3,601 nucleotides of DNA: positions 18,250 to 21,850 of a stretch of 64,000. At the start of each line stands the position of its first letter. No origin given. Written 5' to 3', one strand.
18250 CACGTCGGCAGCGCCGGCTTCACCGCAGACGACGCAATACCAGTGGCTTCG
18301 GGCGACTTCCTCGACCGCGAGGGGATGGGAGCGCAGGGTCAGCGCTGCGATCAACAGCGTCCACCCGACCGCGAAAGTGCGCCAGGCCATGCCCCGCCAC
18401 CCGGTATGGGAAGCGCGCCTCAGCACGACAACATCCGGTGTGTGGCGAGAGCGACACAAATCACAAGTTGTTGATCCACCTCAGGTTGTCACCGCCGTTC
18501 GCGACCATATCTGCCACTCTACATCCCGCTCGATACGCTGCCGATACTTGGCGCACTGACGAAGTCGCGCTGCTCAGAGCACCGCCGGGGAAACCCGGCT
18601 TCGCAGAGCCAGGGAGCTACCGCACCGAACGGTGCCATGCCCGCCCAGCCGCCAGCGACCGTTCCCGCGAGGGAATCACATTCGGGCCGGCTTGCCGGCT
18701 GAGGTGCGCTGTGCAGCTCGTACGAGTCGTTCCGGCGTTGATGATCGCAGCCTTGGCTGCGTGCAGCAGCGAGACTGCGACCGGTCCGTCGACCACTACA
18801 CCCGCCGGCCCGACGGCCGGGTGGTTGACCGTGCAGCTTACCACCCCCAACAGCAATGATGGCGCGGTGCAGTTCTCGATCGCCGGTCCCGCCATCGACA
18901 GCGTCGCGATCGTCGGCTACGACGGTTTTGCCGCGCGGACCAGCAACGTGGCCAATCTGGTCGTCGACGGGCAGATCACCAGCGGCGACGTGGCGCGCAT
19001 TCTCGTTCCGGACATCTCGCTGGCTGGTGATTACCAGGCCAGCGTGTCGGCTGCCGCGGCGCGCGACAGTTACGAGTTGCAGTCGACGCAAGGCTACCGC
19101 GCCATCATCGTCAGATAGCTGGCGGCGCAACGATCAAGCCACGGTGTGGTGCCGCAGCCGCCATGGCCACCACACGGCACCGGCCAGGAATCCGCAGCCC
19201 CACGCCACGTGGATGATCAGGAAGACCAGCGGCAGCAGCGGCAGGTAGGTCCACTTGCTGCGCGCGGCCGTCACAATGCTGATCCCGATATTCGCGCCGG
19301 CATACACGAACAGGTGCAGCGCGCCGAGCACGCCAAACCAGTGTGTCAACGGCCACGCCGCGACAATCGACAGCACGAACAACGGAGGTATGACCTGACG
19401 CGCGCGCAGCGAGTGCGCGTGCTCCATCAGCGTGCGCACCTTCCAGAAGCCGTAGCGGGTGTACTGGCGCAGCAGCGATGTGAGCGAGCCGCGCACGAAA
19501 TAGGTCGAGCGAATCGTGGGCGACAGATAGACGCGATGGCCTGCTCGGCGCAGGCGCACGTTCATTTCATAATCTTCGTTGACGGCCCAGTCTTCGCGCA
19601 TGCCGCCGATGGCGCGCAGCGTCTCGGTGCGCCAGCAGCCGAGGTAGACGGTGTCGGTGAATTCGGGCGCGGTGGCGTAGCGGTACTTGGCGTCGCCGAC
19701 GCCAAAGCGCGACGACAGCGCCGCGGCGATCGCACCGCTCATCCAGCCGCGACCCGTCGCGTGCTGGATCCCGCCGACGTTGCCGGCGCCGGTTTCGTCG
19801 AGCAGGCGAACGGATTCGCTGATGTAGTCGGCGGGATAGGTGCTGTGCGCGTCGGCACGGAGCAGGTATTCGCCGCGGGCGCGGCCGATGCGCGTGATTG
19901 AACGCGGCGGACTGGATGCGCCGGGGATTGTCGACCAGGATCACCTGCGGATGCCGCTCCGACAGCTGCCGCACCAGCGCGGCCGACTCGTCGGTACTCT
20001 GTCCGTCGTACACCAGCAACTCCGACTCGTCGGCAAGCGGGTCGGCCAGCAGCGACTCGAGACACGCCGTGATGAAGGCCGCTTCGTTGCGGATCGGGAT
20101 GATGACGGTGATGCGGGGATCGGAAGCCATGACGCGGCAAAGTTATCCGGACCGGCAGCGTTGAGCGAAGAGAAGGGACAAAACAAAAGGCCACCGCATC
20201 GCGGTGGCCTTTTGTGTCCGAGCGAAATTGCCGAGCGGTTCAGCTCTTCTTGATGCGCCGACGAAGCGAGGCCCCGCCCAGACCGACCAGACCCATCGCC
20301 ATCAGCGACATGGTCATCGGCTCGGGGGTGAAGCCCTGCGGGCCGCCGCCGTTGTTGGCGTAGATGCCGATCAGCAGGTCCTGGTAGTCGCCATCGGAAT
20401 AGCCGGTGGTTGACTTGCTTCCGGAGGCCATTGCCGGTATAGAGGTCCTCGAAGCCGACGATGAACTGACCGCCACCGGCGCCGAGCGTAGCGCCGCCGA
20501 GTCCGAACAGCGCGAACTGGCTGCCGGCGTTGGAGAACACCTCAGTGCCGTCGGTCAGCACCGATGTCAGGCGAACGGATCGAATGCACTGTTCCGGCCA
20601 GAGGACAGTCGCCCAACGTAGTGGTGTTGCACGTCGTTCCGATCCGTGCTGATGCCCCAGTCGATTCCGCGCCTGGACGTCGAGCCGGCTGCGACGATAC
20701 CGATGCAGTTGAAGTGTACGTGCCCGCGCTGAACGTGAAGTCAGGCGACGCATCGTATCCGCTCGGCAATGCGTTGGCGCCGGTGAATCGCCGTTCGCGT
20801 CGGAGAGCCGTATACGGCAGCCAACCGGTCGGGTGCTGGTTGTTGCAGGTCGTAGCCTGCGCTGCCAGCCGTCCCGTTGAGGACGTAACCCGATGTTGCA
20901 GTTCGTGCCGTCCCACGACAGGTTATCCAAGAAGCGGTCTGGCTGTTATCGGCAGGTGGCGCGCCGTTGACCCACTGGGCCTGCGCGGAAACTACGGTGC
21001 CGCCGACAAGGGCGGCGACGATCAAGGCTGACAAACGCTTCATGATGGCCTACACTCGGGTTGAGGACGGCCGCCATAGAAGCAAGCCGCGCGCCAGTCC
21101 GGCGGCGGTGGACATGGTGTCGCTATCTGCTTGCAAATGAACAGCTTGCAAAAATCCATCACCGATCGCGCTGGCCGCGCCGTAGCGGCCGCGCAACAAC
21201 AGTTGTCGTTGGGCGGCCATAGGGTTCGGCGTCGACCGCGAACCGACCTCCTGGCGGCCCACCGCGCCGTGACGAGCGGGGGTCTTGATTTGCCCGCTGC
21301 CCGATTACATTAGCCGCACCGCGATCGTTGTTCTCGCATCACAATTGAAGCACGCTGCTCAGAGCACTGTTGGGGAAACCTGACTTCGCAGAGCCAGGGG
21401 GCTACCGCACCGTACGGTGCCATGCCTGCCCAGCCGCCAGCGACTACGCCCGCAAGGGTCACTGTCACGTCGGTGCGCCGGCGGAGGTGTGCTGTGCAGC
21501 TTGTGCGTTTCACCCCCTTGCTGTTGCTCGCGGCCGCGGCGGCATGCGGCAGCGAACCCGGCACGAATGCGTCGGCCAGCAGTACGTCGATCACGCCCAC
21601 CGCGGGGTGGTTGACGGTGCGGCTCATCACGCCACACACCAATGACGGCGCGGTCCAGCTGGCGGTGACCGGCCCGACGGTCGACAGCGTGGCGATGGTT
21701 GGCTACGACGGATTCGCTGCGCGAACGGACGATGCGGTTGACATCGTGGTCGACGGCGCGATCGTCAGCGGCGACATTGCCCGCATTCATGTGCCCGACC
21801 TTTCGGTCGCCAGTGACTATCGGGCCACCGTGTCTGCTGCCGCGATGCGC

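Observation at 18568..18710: Duplicated ~140-nt structured leader with compensatory base changes (second copy 21353..21493): candidate novel cis-regulatory RNA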

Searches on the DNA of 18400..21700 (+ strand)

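Call 7: search_rna_families(source=window, start=18400, end=21700, threshold=evalue, max_evalue=10, show_alignments=4)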
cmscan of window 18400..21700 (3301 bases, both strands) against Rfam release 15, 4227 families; matches with E-value up to 10: 12.
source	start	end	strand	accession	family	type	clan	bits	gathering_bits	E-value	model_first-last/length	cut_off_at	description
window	21353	21441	+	RF01051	c-di-GMP-I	Cis-reg; riboswitch;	CL00126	40.2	35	1.1e-05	1-87/87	no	c-di-GMP-I riboswitch aptamer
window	18568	18656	+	RF01051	c-di-GMP-I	Cis-reg; riboswitch;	CL00126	38.4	35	3e-05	1-87/87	no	c-di-GMP-I riboswitch aptamer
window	20149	20217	+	RF00506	Thr_leader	Cis-reg; leader;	-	21.9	55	0.55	1-118/118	no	Threonine operon leader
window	20165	20211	+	RF02844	RefA9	Gene; antisense;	-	21.7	49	3.9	1-64/64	no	Enterococcus sRNA A9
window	19648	19754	+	RF02496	Atu_At1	Gene; sRNA;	-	19.5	60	7.3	1-108/108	no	Rhizobiales sRNA Atu_At1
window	20178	20213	-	RF00489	ctRNA_p42d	Gene; antisense;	-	18.9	50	1.4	1-46/46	no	ctRNA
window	20183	20227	-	RF01388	isrD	Gene; sRNA;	-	18.8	37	2.1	1-51/51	no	isrD Hfq binding RNA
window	20128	20217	+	RF01859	Phe_leader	Cis-reg; leader;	-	18.8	55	9.2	1-125/125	no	Phenylalanine leader peptide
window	21159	21179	-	RF01109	SBRMV1_UPD-PKd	Cis-reg;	-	18.2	33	7.3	1-21/21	no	Pseudoknot of upstream pseudoknot domain (UPD) of the 3'UTR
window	18738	18831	+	RF02497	Atu_C10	Gene; sRNA;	-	17.8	60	3.7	1-89/89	no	Rhizobiales sRNA Atu_C10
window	19671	19747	-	RF03606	mir-2071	Gene; miRNA;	-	15.8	100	8.6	1-74/74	no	mir-2071 microRNA precursor family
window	20183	20215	-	RF02880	MH_s15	Gene; sRNA;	-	13.3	123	3.3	174-206/277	no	Mesorhizobail RNA 15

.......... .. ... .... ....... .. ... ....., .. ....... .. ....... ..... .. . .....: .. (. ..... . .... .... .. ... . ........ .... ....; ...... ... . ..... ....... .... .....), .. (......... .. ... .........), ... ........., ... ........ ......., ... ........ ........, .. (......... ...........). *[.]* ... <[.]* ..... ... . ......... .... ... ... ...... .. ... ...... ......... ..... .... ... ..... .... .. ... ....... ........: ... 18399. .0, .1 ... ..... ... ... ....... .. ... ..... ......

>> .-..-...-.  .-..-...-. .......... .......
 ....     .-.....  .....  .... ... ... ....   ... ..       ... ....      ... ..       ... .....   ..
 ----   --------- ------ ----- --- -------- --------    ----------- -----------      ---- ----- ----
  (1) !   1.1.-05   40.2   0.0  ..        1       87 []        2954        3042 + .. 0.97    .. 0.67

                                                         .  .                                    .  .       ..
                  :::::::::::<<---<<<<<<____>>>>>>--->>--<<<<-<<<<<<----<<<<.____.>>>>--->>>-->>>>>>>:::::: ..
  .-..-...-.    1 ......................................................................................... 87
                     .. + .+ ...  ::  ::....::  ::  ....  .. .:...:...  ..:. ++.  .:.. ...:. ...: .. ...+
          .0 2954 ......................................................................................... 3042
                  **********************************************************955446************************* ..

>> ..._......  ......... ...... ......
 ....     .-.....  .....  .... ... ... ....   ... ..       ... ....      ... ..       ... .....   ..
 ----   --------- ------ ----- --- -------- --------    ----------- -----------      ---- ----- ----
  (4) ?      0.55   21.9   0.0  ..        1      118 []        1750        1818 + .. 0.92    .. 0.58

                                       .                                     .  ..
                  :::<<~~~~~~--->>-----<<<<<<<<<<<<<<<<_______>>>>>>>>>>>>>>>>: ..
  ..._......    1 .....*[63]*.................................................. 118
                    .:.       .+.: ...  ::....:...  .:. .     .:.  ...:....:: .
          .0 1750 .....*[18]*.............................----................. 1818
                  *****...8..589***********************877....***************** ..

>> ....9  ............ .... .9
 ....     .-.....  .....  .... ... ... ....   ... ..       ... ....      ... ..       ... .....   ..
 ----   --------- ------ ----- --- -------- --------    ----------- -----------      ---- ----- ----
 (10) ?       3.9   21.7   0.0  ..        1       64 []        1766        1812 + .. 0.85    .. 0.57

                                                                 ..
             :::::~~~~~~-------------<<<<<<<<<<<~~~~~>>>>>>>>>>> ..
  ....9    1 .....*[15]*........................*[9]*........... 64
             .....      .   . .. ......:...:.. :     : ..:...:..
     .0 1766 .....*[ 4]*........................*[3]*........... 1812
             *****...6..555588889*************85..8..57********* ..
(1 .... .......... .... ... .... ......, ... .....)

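Call 23: search_rna_families(sources=[L001, L002, L003, L004, L005, L006], threshold=evalue, max_evalue=0.1, show_alignments=6)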
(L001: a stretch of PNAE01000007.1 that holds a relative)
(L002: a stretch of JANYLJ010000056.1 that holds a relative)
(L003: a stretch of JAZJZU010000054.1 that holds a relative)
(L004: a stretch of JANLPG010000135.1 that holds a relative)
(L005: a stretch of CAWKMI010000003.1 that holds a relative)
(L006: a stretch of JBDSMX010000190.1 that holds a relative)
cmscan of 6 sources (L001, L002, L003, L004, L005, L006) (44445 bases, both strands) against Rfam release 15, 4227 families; matches with E-value up to 0.1: 9.
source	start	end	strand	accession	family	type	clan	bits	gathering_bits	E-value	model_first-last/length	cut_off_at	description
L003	7714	7810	+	RF01051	c-di-GMP-I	Cis-reg; riboswitch;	CL00126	52.7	35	1.3e-07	1-87/87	no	c-di-GMP-I riboswitch aptamer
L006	7679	7773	+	RF01051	c-di-GMP-I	Cis-reg; riboswitch;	CL00126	42.3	35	4.6e-05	1-87/87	no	c-di-GMP-I riboswitch aptamer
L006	3785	3879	+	RF01051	c-di-GMP-I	Cis-reg; riboswitch;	CL00126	38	35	0.00052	1-87/87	no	c-di-GMP-I riboswitch aptamer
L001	3832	3926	+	RF01051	c-di-GMP-I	Cis-reg; riboswitch;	CL00126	36.6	35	0.0011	1-87/87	no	c-di-GMP-I riboswitch aptamer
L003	3795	3890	+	RF03167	c-di-GMP-I-GGC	Cis-reg; riboswitch;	CL00126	35.4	59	9.7e-05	1-80/80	no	c-di-GMP-I-GGC riboswitch aptamer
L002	3822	3916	+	RF01051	c-di-GMP-I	Cis-reg; riboswitch;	CL00126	32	35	0.015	1-87/87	no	c-di-GMP-I riboswitch aptamer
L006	1332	1433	+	RF02353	BjrC68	Gene; sRNA;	-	27.5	39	0.0036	1-82/82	no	Bradyrhizobiaceae sRNA BjrC68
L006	1390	1453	-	RF02353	BjrC68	Gene; sRNA;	-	27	39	0.0052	1-82/82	no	Bradyrhizobiaceae sRNA BjrC68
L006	1397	1428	-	RF02621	BSnc120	Gene; sRNA;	-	26.3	114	0.065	39-70/88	no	Brucella sRNA 120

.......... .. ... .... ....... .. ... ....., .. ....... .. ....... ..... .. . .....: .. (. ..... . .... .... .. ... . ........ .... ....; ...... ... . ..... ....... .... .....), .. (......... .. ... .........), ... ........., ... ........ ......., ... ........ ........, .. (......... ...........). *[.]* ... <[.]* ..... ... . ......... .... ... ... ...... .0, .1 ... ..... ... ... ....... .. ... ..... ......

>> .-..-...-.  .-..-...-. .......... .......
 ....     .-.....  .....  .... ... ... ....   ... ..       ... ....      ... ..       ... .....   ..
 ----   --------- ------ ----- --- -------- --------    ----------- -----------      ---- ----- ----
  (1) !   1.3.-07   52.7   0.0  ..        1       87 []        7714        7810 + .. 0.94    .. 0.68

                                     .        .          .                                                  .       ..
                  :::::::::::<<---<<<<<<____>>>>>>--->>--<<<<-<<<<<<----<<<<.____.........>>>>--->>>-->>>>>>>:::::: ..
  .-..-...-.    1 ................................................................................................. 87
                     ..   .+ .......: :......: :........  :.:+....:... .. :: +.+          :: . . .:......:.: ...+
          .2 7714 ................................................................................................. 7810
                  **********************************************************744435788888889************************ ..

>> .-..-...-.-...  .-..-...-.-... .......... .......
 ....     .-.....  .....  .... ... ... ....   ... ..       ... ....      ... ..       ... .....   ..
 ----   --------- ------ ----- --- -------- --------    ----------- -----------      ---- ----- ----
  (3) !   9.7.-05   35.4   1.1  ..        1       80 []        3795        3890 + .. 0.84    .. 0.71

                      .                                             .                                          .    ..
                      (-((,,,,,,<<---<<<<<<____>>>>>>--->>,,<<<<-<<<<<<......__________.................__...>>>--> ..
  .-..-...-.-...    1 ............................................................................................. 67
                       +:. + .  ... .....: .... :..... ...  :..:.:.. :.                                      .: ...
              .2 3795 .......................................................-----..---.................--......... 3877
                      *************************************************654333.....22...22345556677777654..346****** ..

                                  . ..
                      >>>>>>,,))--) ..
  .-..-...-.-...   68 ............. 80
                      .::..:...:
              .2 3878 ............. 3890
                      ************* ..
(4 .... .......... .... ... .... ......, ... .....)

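Call 25: search_rna_families(sources=[L007, L008, L009, L010, L011, L012, L013, L014, L015], threshold=evalue, max_evalue=0.1)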
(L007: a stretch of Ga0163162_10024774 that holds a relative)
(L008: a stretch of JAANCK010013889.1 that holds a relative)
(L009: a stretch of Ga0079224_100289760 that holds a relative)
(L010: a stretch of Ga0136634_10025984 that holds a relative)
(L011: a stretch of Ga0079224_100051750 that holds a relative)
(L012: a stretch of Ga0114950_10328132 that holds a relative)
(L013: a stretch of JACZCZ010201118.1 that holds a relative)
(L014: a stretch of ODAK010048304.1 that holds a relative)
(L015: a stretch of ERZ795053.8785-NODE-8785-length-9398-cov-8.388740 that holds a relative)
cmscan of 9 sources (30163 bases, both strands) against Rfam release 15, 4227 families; matches with E-value up to 0.1: 1.
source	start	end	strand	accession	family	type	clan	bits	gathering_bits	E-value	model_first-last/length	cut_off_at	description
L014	2808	2902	+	RF01051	c-di-GMP-I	Cis-reg; riboswitch;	CL00126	36.6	35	0.00076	1-87/87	no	c-di-GMP-I riboswitch aptamer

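Call 54: build_rna_model(alignment_id=A4, structure=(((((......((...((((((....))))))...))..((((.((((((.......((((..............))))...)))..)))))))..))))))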
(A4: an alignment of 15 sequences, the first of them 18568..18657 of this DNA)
Model R1 built from alignment A4 (15 sequences, 101 columns); structure: as given.
model positions 96; base pairs 27; branch points 1; effective number of sequences 1.23; information 0.596 bits per position. Calibrated on 0.2 Mb of random sequence (short: E-values are rough).
structure used (alignment columns):
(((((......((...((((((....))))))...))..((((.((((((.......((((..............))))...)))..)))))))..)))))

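Call 55: search_with_rna_model(model_id=R1, sources=[window, L001, L002, L003, L004, L005, L006, L007, L008, L009, L010, L011, L012, L013, L014, L015, L016, L017, L018, L019, L020, L021, L022], max_evalue=1)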
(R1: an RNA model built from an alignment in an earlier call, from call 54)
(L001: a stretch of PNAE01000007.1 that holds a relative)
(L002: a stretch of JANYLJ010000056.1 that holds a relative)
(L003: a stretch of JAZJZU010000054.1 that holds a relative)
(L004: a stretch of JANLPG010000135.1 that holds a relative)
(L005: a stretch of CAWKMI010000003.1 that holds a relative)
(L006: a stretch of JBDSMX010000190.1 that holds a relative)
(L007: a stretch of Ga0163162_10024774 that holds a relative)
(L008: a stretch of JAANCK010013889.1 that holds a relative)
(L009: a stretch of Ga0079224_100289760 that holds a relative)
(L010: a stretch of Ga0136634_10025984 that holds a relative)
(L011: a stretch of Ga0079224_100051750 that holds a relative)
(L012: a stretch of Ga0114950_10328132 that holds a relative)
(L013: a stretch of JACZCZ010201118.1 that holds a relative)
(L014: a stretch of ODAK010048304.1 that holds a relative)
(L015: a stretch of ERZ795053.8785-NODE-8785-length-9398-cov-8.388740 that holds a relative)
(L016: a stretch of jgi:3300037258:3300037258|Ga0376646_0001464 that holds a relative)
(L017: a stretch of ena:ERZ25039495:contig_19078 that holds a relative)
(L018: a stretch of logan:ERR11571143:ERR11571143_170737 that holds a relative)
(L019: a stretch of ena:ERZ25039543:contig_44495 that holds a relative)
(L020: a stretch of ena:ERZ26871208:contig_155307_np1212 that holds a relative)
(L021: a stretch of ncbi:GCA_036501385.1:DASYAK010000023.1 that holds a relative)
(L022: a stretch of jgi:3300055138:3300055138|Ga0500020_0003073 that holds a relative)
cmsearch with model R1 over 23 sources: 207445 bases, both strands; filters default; matches with E-value up to 1: 21.
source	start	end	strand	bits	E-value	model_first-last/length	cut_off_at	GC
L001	3832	3927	+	102.2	1.3e-21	1-96/96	no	0.71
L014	2808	2903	+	102.2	1.3e-21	1-96/96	no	0.71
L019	4840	4934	+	101.4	2e-21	1-96/96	no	0.72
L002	3822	3917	+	101.3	2.2e-21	1-96/96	no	0.73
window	18568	18657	+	100.4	3.4e-21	1-96/96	no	0.73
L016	8790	8879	+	99.6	5.3e-21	1-96/96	no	0.69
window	21353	21442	+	99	7.6e-21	1-96/96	no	0.68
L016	4835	4924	+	98.9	7.8e-21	1-96/96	no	0.74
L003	3794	3890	+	98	1.3e-20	1-96/96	no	0.71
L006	3785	3880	+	97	2.3e-20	1-96/96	no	0.69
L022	4828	4922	+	94.5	8.7e-20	1-96/96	no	0.66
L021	4853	4951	+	93.1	1.9e-19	1-96/96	no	0.73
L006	7679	7774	+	90.4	8.7e-19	1-96/96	no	0.68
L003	7714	7811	+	86.5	7.5e-18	1-96/96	no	0.68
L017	10008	10104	+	81.3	1.3e-16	1-96/96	no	0.68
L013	134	226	+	79.7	3.1e-16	1-96/96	no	0.75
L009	1054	1138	+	76.1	2.2e-15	1-96/96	no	0.78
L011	2734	2818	+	75.9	2.5e-15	1-96/96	no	0.78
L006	3200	3279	+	16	0.51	1-96/96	no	0.7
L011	773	849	-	15.9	0.55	1-96/96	no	0.73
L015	803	909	+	14.8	0.96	1-96/96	no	0.72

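Call 92: search_with_rna_model(model_id=R1, sources=[L023, L024, L025, L020, L018], max_evalue=1, show_alignments=5)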
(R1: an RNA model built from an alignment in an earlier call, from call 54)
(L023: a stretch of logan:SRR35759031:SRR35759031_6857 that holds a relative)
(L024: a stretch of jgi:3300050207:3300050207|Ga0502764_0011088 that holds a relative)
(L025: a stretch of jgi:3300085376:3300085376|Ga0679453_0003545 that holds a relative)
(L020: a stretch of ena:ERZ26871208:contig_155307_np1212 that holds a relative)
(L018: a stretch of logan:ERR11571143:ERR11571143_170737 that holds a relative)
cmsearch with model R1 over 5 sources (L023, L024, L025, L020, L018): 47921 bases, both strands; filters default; matches with E-value up to 1: 2.
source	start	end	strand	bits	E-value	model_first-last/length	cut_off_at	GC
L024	4818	4913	+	91.8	8.9e-20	1-96/96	no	0.68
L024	10159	10260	+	59.5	4.7e-12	1-96/96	no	0.62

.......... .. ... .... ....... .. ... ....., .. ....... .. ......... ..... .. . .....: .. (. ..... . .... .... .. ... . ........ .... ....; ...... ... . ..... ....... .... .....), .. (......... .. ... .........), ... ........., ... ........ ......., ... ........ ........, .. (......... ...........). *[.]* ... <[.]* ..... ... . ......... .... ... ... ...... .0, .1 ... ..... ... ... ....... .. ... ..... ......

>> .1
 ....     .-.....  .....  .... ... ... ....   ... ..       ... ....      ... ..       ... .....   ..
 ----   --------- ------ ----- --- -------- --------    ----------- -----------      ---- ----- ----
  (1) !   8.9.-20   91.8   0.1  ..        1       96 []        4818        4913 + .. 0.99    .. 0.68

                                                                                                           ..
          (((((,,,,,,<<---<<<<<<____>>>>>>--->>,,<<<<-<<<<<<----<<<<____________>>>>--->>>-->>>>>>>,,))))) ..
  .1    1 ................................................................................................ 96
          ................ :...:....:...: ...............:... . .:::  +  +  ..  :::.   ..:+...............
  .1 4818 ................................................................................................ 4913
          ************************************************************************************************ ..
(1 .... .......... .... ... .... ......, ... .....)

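Call 95: search_with_rna_model(model_id=R1, sources=[window, L001, L002, L003, L006, L009, L011, L013, L016, L017, L019, L021, L022, L024], max_evalue=0.000001, make_alignment=true)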
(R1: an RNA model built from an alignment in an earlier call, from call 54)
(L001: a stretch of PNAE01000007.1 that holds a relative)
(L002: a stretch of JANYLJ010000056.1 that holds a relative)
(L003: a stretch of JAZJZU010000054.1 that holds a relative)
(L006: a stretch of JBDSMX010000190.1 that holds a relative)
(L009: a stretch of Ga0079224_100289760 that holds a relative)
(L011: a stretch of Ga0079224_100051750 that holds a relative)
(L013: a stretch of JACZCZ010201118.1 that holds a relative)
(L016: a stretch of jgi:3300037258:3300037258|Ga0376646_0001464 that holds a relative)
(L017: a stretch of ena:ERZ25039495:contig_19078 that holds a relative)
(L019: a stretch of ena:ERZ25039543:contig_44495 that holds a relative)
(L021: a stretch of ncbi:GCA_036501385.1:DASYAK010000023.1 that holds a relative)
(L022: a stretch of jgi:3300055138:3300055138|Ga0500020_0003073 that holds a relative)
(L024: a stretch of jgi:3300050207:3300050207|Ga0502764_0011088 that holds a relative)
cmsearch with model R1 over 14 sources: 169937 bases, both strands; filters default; matches with E-value up to 0.000001: 19.
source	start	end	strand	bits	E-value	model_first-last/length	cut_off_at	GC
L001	3832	3927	+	102.2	1.1e-21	1-96/96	no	0.71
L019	4840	4934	+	101.4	1.6e-21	1-96/96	no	0.72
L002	3822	3917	+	101.3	1.8e-21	1-96/96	no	0.73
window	18568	18657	+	100.4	2.8e-21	1-96/96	no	0.73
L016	8790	8879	+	99.6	4.4e-21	1-96/96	no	0.69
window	21353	21442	+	99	6.2e-21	1-96/96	no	0.68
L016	4835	4924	+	98.9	6.4e-21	1-96/96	no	0.74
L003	3794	3890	+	98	1.1e-20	1-96/96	no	0.71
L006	3785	3880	+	97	1.9e-20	1-96/96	no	0.69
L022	4828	4922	+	94.5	7.2e-20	1-96/96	no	0.66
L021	4853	4951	+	93.1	1.6e-19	1-96/96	no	0.73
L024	4818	4913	+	91.8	3.2e-19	1-96/96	no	0.68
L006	7679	7774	+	90.4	7.1e-19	1-96/96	no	0.68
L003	7714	7811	+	86.5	6.1e-18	1-96/96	no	0.68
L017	10008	10104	+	81.3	1.1e-16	1-96/96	no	0.68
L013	134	226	+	79.7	2.5e-16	1-96/96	no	0.75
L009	1054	1138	+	76.1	1.8e-15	1-96/96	no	0.78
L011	2734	2818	+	75.9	2e-15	1-96/96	no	0.78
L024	10159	10260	+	59.5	1.7e-11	1-96/96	no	0.62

Alignment A6: 19 matches aligned to the model, 106 columns, each read 5' to 3' on its own strand. Consensus structure (alignment columns), stored with it:
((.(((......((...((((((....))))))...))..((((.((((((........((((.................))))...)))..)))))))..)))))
